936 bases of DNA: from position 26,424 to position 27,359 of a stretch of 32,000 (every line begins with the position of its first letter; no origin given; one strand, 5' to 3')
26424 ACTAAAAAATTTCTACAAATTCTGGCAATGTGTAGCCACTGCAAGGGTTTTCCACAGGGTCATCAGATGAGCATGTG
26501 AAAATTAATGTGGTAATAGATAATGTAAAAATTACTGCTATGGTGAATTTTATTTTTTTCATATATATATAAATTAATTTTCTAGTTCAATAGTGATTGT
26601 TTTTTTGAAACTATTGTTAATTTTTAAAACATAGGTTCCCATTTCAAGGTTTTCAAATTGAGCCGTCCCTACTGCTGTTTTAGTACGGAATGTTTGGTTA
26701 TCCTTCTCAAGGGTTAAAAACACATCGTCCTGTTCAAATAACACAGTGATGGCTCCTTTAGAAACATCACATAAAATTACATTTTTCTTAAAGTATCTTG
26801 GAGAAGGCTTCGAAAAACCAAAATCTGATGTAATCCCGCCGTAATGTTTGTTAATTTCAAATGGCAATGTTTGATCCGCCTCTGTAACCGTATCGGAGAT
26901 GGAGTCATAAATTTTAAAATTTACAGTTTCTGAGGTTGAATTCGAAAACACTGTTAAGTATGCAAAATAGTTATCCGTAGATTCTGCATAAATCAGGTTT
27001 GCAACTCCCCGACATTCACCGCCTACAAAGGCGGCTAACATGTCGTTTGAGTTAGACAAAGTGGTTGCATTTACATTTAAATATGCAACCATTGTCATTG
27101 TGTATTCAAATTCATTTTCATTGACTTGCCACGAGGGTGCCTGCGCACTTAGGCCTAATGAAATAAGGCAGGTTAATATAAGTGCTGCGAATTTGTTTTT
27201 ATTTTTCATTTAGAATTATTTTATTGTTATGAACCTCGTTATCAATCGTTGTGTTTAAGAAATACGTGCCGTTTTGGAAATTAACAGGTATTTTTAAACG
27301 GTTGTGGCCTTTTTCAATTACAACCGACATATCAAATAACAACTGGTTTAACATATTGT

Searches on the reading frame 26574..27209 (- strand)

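Call 5: search_protein_families(library=pfam, proteins=[window:26574-27209:-], max_evalue=0.01)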
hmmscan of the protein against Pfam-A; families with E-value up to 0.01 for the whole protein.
window:26574-27209:- (211 aa): 1 family
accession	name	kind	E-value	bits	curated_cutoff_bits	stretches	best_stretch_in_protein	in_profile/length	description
PF18962.6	Por_Secre_tail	-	0.0089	16.7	27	0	175-204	40-69/75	Secretion system C-terminal sorting domain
